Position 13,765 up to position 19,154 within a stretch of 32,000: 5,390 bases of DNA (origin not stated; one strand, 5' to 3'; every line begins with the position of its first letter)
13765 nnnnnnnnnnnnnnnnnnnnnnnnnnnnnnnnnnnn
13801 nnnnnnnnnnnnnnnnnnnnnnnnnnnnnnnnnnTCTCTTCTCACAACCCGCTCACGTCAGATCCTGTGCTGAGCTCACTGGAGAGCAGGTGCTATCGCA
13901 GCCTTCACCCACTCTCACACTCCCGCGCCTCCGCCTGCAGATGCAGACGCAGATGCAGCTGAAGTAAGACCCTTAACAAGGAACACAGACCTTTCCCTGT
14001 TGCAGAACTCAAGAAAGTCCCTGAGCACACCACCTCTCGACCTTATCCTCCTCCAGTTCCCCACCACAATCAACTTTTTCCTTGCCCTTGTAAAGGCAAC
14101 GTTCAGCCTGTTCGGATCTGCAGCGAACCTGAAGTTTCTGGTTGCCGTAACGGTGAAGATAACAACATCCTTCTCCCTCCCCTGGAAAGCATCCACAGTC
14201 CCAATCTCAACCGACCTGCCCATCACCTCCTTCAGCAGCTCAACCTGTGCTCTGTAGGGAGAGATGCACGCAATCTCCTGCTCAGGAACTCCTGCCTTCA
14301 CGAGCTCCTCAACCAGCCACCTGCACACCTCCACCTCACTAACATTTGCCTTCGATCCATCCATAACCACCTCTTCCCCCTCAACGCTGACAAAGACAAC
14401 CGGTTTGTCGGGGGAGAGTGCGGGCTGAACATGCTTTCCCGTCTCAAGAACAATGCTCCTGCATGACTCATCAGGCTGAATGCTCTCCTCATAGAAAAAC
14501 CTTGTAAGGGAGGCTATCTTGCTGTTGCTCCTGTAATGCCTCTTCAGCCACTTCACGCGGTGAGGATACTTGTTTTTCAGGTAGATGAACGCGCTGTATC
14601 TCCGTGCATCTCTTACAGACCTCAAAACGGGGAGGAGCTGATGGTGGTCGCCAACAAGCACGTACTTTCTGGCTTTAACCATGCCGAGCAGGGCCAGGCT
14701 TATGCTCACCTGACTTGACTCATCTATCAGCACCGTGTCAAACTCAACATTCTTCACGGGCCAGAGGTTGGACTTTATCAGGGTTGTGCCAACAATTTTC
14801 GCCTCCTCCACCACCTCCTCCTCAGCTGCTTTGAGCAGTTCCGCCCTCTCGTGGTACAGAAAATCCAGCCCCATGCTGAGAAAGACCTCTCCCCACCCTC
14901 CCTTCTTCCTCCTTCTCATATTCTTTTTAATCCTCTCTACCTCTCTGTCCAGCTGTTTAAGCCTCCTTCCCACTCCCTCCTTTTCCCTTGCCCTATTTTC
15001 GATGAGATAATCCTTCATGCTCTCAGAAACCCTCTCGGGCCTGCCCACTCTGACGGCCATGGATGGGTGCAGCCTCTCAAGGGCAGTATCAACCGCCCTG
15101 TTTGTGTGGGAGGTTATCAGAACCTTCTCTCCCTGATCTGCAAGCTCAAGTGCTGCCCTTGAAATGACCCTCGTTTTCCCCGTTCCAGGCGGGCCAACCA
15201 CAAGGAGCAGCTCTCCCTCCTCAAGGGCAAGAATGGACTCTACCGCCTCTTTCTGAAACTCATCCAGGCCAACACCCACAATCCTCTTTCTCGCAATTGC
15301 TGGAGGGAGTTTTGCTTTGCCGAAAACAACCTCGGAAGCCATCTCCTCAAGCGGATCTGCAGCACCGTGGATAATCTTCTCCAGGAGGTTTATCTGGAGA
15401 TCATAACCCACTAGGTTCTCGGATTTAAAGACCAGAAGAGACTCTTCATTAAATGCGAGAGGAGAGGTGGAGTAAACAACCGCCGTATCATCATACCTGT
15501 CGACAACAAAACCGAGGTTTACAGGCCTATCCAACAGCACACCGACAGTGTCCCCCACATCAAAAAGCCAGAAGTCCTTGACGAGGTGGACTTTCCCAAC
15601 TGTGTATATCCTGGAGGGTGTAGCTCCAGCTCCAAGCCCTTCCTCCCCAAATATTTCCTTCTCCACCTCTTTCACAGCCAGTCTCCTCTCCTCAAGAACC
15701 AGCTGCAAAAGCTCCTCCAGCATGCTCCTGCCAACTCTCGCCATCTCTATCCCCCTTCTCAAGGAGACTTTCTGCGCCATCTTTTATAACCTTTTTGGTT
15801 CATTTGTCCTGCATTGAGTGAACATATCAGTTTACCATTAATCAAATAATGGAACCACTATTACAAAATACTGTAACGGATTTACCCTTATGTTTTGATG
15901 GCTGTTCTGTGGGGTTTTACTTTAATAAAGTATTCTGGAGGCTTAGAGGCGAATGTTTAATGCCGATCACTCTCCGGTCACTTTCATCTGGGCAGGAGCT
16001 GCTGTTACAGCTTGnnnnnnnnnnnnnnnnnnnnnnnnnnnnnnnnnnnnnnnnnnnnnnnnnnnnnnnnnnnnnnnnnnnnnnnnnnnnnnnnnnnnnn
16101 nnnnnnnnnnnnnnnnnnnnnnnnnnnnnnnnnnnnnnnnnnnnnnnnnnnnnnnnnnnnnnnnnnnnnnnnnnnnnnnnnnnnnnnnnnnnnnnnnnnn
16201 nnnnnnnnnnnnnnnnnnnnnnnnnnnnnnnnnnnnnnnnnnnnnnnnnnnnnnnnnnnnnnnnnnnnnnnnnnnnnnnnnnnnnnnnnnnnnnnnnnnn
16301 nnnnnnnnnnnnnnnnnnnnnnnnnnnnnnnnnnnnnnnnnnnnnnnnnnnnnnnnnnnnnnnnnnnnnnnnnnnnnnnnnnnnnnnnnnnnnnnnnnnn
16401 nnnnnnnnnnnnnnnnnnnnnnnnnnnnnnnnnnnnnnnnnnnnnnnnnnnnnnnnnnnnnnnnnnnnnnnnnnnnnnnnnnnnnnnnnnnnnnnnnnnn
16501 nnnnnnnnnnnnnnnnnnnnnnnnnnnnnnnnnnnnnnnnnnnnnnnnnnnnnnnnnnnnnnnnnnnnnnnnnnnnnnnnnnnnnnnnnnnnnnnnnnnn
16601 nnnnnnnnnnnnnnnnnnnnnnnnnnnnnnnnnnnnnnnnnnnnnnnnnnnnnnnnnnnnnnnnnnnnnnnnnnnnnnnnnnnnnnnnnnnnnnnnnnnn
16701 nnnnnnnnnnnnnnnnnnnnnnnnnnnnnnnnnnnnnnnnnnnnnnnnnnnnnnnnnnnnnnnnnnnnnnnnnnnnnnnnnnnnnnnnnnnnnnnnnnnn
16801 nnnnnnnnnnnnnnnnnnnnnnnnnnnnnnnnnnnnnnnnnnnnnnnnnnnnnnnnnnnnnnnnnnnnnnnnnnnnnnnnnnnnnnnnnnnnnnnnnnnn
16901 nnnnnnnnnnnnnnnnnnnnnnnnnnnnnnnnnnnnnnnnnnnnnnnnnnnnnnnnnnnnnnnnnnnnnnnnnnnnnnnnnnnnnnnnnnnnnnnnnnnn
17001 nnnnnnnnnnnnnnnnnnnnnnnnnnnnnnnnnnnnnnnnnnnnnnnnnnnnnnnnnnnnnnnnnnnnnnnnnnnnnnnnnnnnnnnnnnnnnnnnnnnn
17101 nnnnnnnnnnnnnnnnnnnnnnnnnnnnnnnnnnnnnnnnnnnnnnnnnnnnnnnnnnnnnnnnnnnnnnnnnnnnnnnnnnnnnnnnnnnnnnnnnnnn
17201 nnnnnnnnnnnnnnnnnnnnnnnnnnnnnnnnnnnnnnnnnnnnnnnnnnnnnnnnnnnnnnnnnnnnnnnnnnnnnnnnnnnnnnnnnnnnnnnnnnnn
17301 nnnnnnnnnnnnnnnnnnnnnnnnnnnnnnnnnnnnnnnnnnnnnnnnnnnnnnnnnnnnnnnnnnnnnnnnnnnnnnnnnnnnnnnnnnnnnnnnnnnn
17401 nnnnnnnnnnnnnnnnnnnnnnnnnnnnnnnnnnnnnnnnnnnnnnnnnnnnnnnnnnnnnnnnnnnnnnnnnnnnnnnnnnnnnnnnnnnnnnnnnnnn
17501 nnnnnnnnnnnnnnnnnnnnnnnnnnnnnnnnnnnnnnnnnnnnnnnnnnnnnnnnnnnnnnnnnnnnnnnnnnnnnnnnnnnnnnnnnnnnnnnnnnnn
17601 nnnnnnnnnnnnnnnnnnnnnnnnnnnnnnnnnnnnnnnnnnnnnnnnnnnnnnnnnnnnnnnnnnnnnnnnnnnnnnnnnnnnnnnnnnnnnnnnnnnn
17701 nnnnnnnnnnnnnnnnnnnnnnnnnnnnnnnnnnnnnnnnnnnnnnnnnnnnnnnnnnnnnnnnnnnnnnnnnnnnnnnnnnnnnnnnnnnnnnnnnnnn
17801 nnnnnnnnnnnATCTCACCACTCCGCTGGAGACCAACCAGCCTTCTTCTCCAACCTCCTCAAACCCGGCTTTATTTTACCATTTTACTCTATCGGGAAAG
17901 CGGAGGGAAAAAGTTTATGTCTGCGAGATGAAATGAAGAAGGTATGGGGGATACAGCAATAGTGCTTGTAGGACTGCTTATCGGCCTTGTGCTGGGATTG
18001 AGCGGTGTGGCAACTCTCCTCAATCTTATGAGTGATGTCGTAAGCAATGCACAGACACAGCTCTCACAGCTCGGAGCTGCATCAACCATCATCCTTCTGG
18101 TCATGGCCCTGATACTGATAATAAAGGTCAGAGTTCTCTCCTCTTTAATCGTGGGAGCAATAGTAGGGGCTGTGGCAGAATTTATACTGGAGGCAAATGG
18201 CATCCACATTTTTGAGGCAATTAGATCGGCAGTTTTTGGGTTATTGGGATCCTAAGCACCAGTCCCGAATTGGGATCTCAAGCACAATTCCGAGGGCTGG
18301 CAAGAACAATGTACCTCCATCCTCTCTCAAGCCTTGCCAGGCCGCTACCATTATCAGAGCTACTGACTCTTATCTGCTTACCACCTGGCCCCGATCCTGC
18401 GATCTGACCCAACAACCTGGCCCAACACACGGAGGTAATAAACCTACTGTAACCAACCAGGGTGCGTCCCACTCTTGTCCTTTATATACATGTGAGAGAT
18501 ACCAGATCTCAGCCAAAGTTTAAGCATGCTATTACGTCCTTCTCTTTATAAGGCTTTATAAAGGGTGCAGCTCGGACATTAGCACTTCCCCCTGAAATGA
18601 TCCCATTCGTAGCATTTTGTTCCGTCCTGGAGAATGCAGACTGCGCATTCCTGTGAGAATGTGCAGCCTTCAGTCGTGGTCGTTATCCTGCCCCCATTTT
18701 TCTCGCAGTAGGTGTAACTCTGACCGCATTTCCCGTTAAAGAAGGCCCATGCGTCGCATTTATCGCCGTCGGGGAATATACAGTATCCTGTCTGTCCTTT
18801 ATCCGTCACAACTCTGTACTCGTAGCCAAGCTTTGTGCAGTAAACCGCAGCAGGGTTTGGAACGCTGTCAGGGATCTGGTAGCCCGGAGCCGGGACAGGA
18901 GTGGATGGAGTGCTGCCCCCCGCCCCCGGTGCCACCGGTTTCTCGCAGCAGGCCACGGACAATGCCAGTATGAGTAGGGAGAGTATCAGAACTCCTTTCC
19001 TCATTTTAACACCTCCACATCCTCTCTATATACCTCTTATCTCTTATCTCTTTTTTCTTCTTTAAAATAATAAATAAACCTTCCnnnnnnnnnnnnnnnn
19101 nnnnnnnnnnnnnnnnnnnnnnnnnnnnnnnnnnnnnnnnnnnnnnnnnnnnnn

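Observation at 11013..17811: Three-helicase plus integrase co-oriented block (SF1, SF1, SF2, tyrosine recombinase)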

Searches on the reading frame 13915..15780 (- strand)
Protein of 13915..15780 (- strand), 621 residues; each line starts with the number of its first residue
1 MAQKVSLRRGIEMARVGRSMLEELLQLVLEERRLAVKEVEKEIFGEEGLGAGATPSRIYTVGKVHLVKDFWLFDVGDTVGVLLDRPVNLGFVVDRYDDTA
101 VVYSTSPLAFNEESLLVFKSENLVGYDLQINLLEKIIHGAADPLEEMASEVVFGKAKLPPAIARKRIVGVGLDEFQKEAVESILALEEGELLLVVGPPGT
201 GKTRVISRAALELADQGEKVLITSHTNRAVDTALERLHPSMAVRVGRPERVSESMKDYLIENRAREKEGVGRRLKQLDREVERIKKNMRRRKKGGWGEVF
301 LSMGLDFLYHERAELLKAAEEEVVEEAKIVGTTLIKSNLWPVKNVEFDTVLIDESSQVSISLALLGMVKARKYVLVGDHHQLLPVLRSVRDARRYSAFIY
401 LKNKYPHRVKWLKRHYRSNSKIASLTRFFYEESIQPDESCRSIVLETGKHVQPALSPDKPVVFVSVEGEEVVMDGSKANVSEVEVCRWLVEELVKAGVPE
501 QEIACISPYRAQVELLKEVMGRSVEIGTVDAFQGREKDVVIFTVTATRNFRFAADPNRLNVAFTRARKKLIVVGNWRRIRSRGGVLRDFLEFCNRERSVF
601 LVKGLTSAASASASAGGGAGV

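Call 4: search_protein_families(library=pfam, proteins=[window:13915-15780:-], max_evalue=0.01)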
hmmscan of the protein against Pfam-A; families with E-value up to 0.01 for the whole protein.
window:13915-15780:- (621 aa): 20 families
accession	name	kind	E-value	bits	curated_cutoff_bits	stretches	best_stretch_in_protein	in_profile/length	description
PF13087.12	AAA_12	-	8.5e-40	136.8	27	1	396-575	4-193/195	AAA domain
PF13086.12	AAA_11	-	1e-33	117.6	27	1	172-388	2-256/257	AAA domain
PF13245.12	AAA_19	-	9e-14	52.2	25.1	1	176-385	1-132/134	AAA domain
PF13604.12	AAA_30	-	1.4e-12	48.2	27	1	172-234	2-63/191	AAA domain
PF01443.25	Viral_helicase1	-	6e-10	39.8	21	1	509-573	164-227/228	Viral superfamily 1 RNA helicase core domain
PF00580.27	UvrD-helicase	-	1.4e-06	28.7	23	1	176-239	5-67/271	UvrD/REP helicase N-terminal domain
PF13538.12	UvrD_C_2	-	1.5e-06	28.4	27.4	1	526-573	4-52/52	UvrD-like helicase C-terminal domain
PF13191.12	AAA_16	-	4.1e-05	24.6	32.6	1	188-241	23-78/167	AAA ATPase domain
PF04851.21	ResIII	-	5.6e-05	23.5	22.5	1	172-239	4-75/164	Type III restriction enzyme, res subunit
PF00270.35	DEAD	-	7e-05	23.1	26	1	174-240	2-68/167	DEAD/DEAH box helicase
PF13481.12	AAA_25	-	7.6e-05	22.9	27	1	186-228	30-68/195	AAA domain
PF01637.24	ATPase_2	-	0.00042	20.6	33.2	1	179-293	10-110/225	ATPase domain predominantly from Archaea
PF13401.12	AAA_22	-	0.00049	20.9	27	1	190-251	6-64/130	AAA domain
PF25199.1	nSTAND_NTPase5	-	0.00053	20.3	34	1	185-234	37-87/145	Novel STAND NTPase 5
PF05127.21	NAT10_TcmA_helicase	-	0.00074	19.9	22.7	0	194-262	2-58/176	RNA cytidine acetyltransferase NAT10/TcmA, helicase domain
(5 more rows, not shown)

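Call 5: search_protein_families(library=padloc, proteins=[window:13915-15780:-], max_evalue=0.01)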
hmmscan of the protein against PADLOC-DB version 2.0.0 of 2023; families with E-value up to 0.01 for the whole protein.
window:13915-15780:- (621 aa): 30 families (the best 25 are shown)
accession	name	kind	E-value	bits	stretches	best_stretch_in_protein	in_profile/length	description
PDLC03920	MkoA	-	6.5e-73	244.6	1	170-592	614-1083/1112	-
PDLC03921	MkoA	-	2.6e-44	149.4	2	337-579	1287-1570/1607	-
PDLC03924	MkoC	-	3.8e-42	142.5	3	407-581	768-949/1136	-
PDLC05009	PDC-S37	-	9e-17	58.2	2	341-384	932-975/1550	-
PDLC01734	typeIV_RecD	-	1e-12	45.2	2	345-438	433-525/763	RecD_0_IVD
PDLC02895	DpdJ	-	8.1e-12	40.8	1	347-577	193-455/2112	DpdJ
PDLC04140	mad8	-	1.3e-08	32.7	1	183-348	21-151/314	mads_8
PDLC03802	RTasHel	-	1.7e-08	31.8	1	182-238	12-70/675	DRT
PDLC05035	PDC-S53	-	1.8e-08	31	2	174-235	497-554/900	-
PDLC04173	GajB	-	5.9e-08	30.1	1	192-238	12-57/471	-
PDLC02372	Nhi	-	5.7e-07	26.5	0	335-443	257-355/470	-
PDLC00127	GajB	-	2.3e-06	24.4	1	172-238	9-73/594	UrvD helicase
PDLC02350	AbiO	-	6.5e-06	23.2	1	174-227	181-230/468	AbiO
PDLC00132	GajB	-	1.7e-05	21.7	1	181-238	9-67/625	UrvD helicase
PDLC01148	RecD_like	-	4.9e-05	19.8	0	348-438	405-494/719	RecD/Tra ATPase fused to N-terminal HHH domain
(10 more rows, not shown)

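Call 8: search_protein_families(library=ncbifam, proteins=[window:13915-15780:-], max_evalue=0.01)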
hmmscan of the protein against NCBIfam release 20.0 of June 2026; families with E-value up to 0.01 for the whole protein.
window:13915-15780:- (621 aa): 15 families
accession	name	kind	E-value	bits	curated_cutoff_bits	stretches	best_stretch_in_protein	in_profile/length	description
TIGR00376.1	TIGR00376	hypoth_equivalog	2.4e-81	274.1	348.9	2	317-597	336-631/639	IGHMBP2 family helicase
NF040671.1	PLuB_AAA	exception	2.2e-48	164.5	999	3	401-576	1041-1232/1256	PLuB system helicase-like protein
TIGR01448.2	helicase_RecD2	equivalog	7.6e-12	44.2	500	1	168-229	313-371/713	SF1B family DNA helicase RecD2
NF058533.1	antiphage_ProA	equivalog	1.2e-09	36.3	1500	1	341-384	1298-1341/1903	anti-phage protein ProA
NF042953.1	Hhe_antiphage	equivalog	6.7e-08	30.4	2000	1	344-384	1279-1319/1797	DUF4011 domain-containing anti-phage protein Hhe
TIGR01447.1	recD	equivalog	2e-06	26.6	310.15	0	344-385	260-304/597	exodeoxyribonuclease V subunit alpha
NF007365.0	PRK09862.1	equivalog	0.00023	19.9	530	0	187-214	208-235/506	YifB family Mg chelatase-like AAA ATPase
TIGR00064.1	ftsY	equivalog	0.00029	20.2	260.7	1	121-229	12-120/279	signal recognition particle-docking protein FtsY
TIGR04291.1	arsen_driv_ArsA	equivalog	0.0008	18.2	650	1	185-266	316-398/565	arsenical pump-driving ATPase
NF041296.1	RNAactase_tcmA_Halo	equivalog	0.00092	17.3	700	1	174-239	199-265/746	tRNA(Met) cytidine acetyltransferase TmcA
NF006038.0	PRK08181.1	subfamily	0.0013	18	317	1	186-227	104-145/271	transposase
TIGR02768.1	TraA_Ti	equivalog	0.0015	16.9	590.45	0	169-221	357-407/751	Ti-type conjugative transfer relaxase TraA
NF041063.1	DpdF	equivalog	0.0021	16.7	550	1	176-219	145-189/813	protein DpdF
NF033453.1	BREX_3_BrxF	hypoth_equivalog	0.0028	17.3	50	0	189-210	16-37/149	BREX-3 system P-loop-containing protein BrxF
NF006987.0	PRK09452.1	equivalog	0.0047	15.7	482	1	181-224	34-79/378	spermidine/putrescine ABC transporter ATP-binding protein PotA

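Call 53: find_related_loci(query=window:13915-15780:-, collection=viral_contigs, flank=10000)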
Query window:13915-15780:- (621 aa) in viral_contigs; peptide patterns used: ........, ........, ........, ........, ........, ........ (x = any residue, [..] = any of these).
17 stretches matched a pattern, but none encodes a relative of the query by tblastn (E <= 1e-3).

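Call 75: search_protein_families(library=phrogs, proteins=[window:13915-15780:-], max_evalue=0.01)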
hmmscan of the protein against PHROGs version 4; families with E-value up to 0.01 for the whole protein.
window:13915-15780:- (621 aa): 11 families
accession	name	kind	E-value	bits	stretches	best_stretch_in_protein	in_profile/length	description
phrog_25411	-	unknown function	1.9e-45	156.6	1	175-586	218-609/627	-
phrog_1967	-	DNA, RNA and nucleotide metabolism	2e-09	37.6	1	171-240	152-219/776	DNA helicase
phrog_4412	-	DNA, RNA and nucleotide metabolism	3.1e-09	36.7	0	343-385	418-463/743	exonuclease V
phrog_325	-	DNA, RNA and nucleotide metabolism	2.5e-08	33.7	1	169-230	468-532/986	Dda-like helicase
phrog_170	-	other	9.7e-05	22.9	1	171-223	75-126/323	PhoH-like phosphate starvation-inducible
phrog_16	-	DNA, RNA and nucleotide metabolism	9.8e-05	21.7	1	172-236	273-336/986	DNA helicase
phrog_239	-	DNA, RNA and nucleotide metabolism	0.00011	22.3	1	167-225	336-395/801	DNA primase/helicase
phrog_5482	-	unknown function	0.00018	21.3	1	184-242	47-105/341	-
phrog_168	-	DNA, RNA and nucleotide metabolism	0.00065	20.5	1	173-235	26-86/314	clamp loader of DNA polymerase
phrog_19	-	DNA, RNA and nucleotide metabolism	0.0042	17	1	186-222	350-386/621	DnaB-like replicative helicase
phrog_62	-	DNA, RNA and nucleotide metabolism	0.0075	14.7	0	166-222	691-744/1881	DNA helicase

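Call 84: search_dna_similar(query=window:13915-15780:-, collection=plasmids, mode=protein, max_rows=12)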
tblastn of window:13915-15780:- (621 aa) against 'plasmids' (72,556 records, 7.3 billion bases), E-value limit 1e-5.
Records with a match: 207; places in all: 214; records where one place covers at least 80% of the query: 0.
Best place of each record, by identity: <60% 207.
By first word of the organism name: Pseudomonas 27; Rhizobium 18; Nostoc 12; Piscirickettsia 10; Clostridium 7; Vibrio 7; Sphingobium 6; Streptomyces 4; Mycobacterium 4; Ralstonia 4; and 79 more.
By predicted mobility (MOB-suite, as given by PLSDB): non-mobilizable 120; conjugative 49; mobilizable 38.
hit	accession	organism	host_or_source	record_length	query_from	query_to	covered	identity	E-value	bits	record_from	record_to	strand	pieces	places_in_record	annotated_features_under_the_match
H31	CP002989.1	halophilic archaeon DL31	-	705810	165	604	71%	35.4%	2e-57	217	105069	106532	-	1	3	AAA ATPase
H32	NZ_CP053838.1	Aliarcobacter faecis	Cell culture,Human septic tank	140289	152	603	73%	27.2%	8e-25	117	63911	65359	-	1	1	AAA domain-containing protein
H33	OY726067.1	Phocaeicola massiliensis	-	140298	133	575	71%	26.7%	5e-20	102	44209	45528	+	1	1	none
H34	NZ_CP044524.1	Halorussus halophilus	pure culture,marine solar saltern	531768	172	581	66%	27.6%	3e-15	87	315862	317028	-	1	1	AAA domain-containing protein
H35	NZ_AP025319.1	Fulvitalea axinellae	-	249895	200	575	61%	29.8%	7e-27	124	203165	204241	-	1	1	AAA domain-containing protein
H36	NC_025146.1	Clostridium botulinum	-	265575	160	576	67%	26.6%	1e-21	107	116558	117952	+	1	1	serine/threonine-protein kinase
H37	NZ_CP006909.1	Clostridium botulinum CDC_1436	Isolate microbial culture,stool (infant)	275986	160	576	67%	26.6%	1e-21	107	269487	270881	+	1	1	serine/threonine-protein kinase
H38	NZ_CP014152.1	Clostridium botulinum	Microbial isolate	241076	160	576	67%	26.4%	1e-21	107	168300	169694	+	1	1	serine/threonine-protein kinase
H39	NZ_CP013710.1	Clostridium botulinum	Microbial isolate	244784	160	576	67%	26.4%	1e-21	107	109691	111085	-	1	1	serine/threonine-protein kinase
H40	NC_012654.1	Clostridium botulinum Ba4 str. 657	-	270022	160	576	67%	26.4%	1e-21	107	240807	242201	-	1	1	serine/threonine-protein kinase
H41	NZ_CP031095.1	Clostridium botulinum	Homo sapiens,human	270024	160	576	67%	26.4%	1e-21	107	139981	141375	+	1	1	serine/threonine-protein kinase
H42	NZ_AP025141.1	Clostridium botulinum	Homo sapiens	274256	160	576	67%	26.4%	1e-21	107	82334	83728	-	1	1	serine/threonine-protein kinase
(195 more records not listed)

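Call 85: search_dna_similar(query=window:13915-15780:-, collection=phages, mode=protein, max_rows=10)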
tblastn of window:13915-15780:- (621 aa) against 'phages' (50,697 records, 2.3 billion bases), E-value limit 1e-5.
Records with a match: 4; places in all: 4; records where one place covers at least 80% of the query: 0.
Best place of each record, by identity: <60% 4.
By first word of the organism name: Bacteriophage 3; Pseudomonas 1.
By host as written in the record: - 3; Pseudomonas aeruginosa strain 3-38 1.
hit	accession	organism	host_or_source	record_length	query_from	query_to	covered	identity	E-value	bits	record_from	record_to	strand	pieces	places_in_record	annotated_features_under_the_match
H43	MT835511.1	Bacteriophage sp.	human fecal samples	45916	347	592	40%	25.4%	1e-9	67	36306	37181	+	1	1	record has no annotation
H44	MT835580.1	Bacteriophage sp.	human fecal samples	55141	347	573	37%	27.4%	4e-7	60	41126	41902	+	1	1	record has no annotation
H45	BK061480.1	Pseudomonas phage vB_PaeS-D14H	Pseudomonas aeruginosa strain 3-38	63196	342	577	38%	24.8%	3e-11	73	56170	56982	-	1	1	Nuclease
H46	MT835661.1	Bacteriophage sp.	human fecal samples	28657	347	573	37%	24.6%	2e-8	64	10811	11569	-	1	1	record has no annotation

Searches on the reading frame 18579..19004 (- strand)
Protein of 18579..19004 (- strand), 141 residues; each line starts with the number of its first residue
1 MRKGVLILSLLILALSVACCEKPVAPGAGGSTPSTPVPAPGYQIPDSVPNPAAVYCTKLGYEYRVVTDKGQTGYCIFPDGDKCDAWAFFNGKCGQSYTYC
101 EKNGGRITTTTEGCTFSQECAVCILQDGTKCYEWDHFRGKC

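Call 24: search_protein_families(library=pfam, proteins=[window:18579-19004:-], max_evalue=0.01)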
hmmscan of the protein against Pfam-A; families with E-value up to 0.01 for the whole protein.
window:18579-19004:- (141 aa): 1 family
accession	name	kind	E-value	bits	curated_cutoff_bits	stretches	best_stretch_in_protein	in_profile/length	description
PF03891.20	DUF333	-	5.6e-27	94.2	25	2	48-91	2-46/47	Domain of unknown function (DUF333)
